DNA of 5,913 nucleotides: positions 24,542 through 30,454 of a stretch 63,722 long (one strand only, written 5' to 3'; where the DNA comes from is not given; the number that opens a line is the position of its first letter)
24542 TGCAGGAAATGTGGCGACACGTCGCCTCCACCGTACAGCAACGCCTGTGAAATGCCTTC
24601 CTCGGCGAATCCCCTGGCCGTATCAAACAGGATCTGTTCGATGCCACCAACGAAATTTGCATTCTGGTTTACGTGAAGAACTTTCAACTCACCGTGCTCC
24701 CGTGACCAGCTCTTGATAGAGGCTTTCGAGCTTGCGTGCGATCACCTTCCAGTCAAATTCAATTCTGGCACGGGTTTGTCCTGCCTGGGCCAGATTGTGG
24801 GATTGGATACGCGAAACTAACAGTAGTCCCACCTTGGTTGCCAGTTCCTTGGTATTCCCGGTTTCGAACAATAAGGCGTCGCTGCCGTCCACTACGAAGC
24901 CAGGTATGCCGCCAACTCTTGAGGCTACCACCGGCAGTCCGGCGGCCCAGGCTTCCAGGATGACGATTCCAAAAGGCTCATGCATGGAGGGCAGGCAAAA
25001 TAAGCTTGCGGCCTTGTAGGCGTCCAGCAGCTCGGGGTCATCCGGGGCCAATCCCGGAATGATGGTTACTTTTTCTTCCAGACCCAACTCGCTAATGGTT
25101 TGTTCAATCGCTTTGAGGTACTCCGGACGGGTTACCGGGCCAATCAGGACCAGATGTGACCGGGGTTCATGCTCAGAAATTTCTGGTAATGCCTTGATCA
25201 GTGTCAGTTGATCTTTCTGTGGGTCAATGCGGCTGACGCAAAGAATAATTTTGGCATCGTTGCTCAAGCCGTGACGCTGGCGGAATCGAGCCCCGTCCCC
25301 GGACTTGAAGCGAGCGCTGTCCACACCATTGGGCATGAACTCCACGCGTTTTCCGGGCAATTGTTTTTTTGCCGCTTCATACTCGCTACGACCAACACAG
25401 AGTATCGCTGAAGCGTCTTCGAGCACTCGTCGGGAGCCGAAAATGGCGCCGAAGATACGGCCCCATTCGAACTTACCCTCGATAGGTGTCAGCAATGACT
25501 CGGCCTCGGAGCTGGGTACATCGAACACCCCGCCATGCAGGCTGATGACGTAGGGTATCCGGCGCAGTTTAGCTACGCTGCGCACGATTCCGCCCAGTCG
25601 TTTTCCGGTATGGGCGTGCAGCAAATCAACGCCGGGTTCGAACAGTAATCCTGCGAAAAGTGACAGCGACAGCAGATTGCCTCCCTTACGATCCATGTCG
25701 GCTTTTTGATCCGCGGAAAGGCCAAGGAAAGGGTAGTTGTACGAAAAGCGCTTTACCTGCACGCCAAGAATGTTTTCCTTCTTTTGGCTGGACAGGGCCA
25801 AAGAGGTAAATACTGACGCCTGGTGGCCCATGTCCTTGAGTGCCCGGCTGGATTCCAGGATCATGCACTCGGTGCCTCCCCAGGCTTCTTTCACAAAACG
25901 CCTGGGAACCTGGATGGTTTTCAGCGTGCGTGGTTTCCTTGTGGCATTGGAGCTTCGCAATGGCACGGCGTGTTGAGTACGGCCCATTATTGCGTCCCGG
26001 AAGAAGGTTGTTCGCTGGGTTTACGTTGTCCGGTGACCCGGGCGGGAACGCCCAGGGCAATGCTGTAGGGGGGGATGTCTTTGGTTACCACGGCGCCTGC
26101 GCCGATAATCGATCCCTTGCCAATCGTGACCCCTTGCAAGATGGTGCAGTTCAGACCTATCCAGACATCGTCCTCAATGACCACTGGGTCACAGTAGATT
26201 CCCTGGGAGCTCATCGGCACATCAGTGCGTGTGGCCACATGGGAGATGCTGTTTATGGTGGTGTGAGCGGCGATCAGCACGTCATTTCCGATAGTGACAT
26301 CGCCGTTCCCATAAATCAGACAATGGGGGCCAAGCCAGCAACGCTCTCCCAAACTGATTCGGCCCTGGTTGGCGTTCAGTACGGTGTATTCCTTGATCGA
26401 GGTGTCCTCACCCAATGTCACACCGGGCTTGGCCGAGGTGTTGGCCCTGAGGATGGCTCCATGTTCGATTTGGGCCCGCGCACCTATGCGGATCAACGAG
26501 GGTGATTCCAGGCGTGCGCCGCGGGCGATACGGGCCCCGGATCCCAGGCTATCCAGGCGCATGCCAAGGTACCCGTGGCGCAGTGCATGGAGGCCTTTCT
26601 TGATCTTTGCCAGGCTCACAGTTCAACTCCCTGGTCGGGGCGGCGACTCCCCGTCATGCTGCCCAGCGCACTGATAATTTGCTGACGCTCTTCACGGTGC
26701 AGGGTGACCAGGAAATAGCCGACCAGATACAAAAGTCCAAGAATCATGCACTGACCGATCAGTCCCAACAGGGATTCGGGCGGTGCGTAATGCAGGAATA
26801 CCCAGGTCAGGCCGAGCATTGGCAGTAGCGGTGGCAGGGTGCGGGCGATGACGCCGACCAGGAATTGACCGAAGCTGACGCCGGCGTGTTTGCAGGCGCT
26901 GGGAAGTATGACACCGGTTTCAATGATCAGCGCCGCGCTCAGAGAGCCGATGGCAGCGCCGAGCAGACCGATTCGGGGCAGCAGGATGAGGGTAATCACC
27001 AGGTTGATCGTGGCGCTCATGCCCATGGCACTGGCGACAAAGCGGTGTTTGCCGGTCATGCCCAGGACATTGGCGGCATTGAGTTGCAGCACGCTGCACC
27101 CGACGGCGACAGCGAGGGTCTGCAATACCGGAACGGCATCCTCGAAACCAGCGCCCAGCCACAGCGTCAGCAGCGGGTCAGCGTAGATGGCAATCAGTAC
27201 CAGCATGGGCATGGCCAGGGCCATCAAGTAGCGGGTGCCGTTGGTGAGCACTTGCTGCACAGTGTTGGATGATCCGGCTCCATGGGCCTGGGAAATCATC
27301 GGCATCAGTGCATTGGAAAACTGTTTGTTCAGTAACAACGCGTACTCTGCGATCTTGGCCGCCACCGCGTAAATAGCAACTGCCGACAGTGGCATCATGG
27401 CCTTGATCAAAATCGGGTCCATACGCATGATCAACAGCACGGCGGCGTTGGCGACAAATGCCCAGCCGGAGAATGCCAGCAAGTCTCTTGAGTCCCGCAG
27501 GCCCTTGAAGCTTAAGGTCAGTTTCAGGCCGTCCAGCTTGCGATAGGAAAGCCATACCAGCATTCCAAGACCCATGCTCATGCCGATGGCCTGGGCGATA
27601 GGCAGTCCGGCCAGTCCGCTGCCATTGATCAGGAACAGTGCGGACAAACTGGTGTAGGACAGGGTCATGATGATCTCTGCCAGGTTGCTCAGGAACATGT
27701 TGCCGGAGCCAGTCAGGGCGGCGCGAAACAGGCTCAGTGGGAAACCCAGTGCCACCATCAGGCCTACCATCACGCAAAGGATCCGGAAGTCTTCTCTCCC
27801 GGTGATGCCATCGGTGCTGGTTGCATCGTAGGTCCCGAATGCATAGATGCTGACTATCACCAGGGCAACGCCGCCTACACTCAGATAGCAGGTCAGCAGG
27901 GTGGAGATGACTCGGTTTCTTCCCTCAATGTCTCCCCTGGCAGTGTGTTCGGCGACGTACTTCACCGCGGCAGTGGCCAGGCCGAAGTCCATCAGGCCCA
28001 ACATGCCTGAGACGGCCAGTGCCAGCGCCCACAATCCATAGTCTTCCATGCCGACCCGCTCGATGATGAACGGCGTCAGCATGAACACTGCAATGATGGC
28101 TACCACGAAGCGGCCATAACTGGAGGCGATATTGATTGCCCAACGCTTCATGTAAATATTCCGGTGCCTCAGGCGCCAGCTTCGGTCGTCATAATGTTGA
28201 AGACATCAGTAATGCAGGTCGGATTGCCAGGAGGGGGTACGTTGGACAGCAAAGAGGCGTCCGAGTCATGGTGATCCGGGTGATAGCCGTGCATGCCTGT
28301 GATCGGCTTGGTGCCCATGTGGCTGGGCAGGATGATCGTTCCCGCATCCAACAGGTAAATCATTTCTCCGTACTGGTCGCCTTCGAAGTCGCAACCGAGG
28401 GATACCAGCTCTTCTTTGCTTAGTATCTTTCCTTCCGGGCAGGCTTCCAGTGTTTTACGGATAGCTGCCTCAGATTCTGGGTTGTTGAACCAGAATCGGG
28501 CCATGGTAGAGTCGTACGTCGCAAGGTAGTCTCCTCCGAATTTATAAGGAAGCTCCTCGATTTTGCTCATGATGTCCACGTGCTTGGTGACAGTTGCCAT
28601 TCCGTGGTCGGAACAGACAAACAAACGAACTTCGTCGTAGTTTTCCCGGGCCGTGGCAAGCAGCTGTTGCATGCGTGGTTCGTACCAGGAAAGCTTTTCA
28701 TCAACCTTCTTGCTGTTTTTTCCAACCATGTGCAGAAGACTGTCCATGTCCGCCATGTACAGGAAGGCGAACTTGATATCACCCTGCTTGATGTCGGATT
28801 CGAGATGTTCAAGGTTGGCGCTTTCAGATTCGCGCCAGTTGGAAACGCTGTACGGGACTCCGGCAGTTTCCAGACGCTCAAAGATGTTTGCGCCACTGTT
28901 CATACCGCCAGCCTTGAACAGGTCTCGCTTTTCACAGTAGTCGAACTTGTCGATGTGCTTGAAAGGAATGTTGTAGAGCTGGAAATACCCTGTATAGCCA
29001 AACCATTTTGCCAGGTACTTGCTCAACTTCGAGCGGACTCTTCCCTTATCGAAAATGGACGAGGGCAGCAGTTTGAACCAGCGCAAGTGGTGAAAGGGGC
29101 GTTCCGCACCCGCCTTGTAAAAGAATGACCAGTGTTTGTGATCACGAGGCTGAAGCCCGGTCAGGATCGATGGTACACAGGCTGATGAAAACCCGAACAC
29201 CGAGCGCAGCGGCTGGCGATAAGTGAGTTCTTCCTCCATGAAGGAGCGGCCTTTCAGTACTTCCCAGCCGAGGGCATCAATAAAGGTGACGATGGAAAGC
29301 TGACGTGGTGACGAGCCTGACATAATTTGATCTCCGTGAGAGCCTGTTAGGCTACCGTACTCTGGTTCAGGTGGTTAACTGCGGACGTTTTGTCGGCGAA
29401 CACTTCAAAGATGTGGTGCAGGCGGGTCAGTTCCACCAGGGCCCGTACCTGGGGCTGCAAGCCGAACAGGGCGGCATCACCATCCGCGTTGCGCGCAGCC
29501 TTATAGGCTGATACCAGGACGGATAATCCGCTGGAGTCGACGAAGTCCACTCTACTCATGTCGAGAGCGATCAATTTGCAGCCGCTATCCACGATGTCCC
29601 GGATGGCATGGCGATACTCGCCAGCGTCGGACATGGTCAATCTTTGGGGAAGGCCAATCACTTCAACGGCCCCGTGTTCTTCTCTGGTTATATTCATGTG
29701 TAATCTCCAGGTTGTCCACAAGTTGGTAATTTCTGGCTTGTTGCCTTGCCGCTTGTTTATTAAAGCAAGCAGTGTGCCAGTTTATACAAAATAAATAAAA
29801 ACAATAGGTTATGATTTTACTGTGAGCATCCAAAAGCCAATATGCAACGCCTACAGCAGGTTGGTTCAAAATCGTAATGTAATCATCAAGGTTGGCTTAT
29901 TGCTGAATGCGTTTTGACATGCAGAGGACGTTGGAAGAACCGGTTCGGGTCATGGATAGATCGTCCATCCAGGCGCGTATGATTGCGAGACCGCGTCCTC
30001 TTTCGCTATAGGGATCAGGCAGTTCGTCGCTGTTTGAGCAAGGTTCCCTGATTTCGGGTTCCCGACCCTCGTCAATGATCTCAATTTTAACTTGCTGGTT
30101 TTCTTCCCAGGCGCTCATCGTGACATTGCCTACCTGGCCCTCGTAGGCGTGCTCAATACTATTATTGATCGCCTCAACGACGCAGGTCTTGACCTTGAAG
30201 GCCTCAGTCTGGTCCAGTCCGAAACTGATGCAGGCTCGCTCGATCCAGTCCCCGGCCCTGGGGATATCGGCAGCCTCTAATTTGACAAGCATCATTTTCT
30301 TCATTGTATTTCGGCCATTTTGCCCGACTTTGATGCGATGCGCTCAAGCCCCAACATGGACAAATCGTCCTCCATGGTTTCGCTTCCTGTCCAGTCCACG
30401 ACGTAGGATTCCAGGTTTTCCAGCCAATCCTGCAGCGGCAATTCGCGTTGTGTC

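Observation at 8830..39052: Six well-matching plus one weaker sigma-54 promoter motifs place a whole matrix locus under one local enhancer-binding regulator (syp-like logic)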

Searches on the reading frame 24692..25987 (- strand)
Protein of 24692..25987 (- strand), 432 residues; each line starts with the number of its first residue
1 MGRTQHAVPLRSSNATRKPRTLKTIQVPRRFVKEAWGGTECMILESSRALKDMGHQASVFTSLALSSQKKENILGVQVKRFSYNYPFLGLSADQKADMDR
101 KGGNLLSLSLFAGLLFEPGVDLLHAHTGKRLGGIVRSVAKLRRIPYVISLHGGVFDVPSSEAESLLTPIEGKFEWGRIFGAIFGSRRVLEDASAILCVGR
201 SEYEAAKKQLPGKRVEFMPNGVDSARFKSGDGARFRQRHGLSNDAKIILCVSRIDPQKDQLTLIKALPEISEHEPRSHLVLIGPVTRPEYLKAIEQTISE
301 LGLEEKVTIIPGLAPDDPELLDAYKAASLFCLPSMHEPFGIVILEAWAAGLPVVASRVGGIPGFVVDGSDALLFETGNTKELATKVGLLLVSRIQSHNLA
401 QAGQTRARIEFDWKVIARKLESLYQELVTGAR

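Call 6: search_protein_families(library=pfam, proteins=[window:24692-25987:-])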
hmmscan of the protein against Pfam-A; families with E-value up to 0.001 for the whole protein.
window:24692-25987:- (432 aa): 7 families
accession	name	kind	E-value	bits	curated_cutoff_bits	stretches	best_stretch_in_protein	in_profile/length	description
PF00534.26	Glycos_transf_1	-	7.3e-36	123.7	26.4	1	234-405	4-171/172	Glycosyl transferases group 1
PF13692.12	Glyco_trans_1_4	-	1.3e-30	106.9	27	1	246-390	2-140/142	Glycosyl transferases group 1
PF13439.12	Glyco_transf_4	-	2.6e-14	54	28.5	1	36-226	1-170/170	Glycosyltransferase Family 4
PF13579.12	Glyco_trans_4_4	-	2.1e-12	48.1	29.7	1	37-221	1-158/158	Glycosyl transferase 4-like domain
PF20706.3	GT4-conflict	-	4.3e-12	46.2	26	1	186-362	141-317/385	Family 4 Glycosyltransferase in conflict systems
PF13524.12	Glyco_trans_1_2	-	6e-07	29.9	25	1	343-421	67-143/144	Glycosyl transferase-like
PF13477.12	Glyco_trans_4_2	-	0.00063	20.4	23.4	0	44-160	14-117/139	Glycosyl transferase 4-like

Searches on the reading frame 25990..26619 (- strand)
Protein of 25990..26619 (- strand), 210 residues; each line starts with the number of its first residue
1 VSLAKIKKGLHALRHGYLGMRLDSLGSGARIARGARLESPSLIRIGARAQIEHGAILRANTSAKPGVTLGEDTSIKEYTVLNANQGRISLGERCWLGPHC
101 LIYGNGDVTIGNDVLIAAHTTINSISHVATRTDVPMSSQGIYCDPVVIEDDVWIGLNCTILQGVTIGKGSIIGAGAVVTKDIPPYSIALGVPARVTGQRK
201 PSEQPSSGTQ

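Call 6: search_protein_families(library=pfam, proteins=[window:25990-26619:-])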
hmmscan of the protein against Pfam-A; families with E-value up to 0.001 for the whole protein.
window:25990-26619:- (210 aa): 4 families
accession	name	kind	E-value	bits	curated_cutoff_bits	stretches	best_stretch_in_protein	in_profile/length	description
PF00132.30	Hexapep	-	3.4e-23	80.8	27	2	146-180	2-36/36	Bacterial transferase hexapeptide (six repeats)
PF14602.12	Hexapep_2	-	5.2e-14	52.1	27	1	145-180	1-34/34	Hexapeptide repeat of succinyl-transferase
PF25084.1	LbH_EIF2B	-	2.3e-06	28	54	0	53-152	8-103/105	EIF2B subunit epsilon LbH domain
PF25087.1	GMPPB_C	-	0.00038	20.5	39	0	47-127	9-94/110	GMPPB C-terminal domain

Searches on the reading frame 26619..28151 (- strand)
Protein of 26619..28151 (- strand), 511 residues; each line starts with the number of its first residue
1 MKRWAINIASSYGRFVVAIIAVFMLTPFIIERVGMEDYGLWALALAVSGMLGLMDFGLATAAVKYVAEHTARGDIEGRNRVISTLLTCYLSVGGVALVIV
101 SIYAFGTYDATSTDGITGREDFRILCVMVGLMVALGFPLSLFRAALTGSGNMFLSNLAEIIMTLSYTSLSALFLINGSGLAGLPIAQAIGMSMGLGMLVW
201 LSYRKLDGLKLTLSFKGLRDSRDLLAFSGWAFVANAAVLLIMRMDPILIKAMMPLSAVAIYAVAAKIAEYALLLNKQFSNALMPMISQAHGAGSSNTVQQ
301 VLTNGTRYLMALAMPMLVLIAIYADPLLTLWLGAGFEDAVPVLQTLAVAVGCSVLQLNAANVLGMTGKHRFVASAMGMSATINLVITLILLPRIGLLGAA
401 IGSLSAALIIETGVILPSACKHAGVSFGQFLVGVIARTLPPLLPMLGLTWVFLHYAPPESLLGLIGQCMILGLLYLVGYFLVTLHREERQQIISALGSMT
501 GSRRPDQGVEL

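Call 6: search_protein_families(library=pfam, proteins=[window:26619-28151:-])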
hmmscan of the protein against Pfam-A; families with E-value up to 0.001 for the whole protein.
window:26619-28151:- (511 aa): 4 families
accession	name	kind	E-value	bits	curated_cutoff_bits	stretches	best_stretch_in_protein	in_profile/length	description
PF01943.22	Polysacc_synt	-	2e-21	77.1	28.2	1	4-290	5-274/274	Polysaccharide biosynthesis protein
PF13440.11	Polysacc_synt_3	-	5.4e-13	49.3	23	1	36-341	9-293/293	Polysaccharide biosynthesis protein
PF01554.23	MatE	-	4.5e-06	26.9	24.9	1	233-388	4-160/161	MatE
PF03023.19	MurJ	-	0.00024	20.3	27.4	0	221-457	196-437/451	Lipid II flippase MurJ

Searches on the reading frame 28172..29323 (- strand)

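Call 6: search_protein_families(library=pfam, proteins=[window:28172-29323:-])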
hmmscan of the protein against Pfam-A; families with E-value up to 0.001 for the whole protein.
window:28172-29323:- (384 aa): 1 family
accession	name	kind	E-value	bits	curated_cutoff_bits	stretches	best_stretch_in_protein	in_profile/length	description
PF01663.27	Phosphodiest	-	1.4e-14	55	23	1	27-347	25-341/342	Type I phosphodiesterase / nucleotide pyrophosphatase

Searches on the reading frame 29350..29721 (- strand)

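Call 6: search_protein_families(library=pfam, proteins=[window:29350-29721:-])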
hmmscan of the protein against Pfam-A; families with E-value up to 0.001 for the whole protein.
window:29350-29721:- (124 aa): 2 families
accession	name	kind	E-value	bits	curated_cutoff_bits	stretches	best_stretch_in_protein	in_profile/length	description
PF01740.26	STAS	-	6.6e-17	61.7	22.6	1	12-111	3-103/106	STAS domain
PF13466.11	STAS_2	-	3.2e-14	53.3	29.2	1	24-101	3-79/80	STAS domain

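Call 17: search_protein_families(library=ncbifam, proteins=[window:29350-29721:-])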
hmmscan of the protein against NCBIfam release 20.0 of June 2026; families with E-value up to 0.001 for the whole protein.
window:29350-29721:- (124 aa): 4 families
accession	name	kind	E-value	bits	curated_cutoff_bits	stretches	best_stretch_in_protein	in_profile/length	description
TIGR00377.1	ant_ant_sig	superfamily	2.3e-17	62.8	53.45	1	8-109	2-104/108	anti-sigma factor antagonist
TIGR02886.1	spore_II_AA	equivalog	3e-13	49.7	114.75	1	18-114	8-105/106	anti-sigma F factor antagonist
NF033618.0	mlaB_1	equivalog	1.2e-06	28.9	90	1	52-104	39-91/94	lipid asymmetry maintenance protein MlaB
TIGR00815.1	sulP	subfamily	0.00074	18.1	380.45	1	47-101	495-549/565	sulfate permease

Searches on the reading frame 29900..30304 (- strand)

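Call 6: search_protein_families(library=pfam, proteins=[window:29900-30304:-])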
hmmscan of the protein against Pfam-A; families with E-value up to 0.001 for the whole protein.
window:29900-30304:- (135 aa): 2 families
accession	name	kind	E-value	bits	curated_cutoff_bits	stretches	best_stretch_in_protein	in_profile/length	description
PF13581.12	HATPase_c_2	-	9.1e-23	81.1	27.4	1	10-131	4-127/127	Histidine kinase-like ATPase domain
PF02518.31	HATPase_c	-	3.1e-06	28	26.4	1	37-114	5-85/111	Histidine kinase-, DNA gyrase B-, and HSP90-like ATPase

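Call 17: search_protein_families(library=ncbifam, proteins=[window:29900-30304:-])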
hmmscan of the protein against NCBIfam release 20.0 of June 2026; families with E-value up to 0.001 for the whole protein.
window:29900-30304:- (135 aa): 4 families
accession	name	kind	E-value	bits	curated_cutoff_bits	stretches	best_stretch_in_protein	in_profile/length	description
TIGR01925.2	spIIAB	equivalog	2.3e-11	43.7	135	1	33-133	33-136/137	anti-sigma F factor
NF003144.0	PRK04069.1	equivalog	3.6e-10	39.4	145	1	29-134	36-144/161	anti-sigma B factor RsbW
TIGR01924.1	rsbW_low_gc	equivalog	6.2e-08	32.2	155.05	1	31-134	38-144/159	anti-sigma B factor RsbW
NF041045.1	RsbA_anti_sig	subfamily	9.4e-08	31.6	210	1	9-122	186-292/303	anti-sigma factor RsbA family regulatory protein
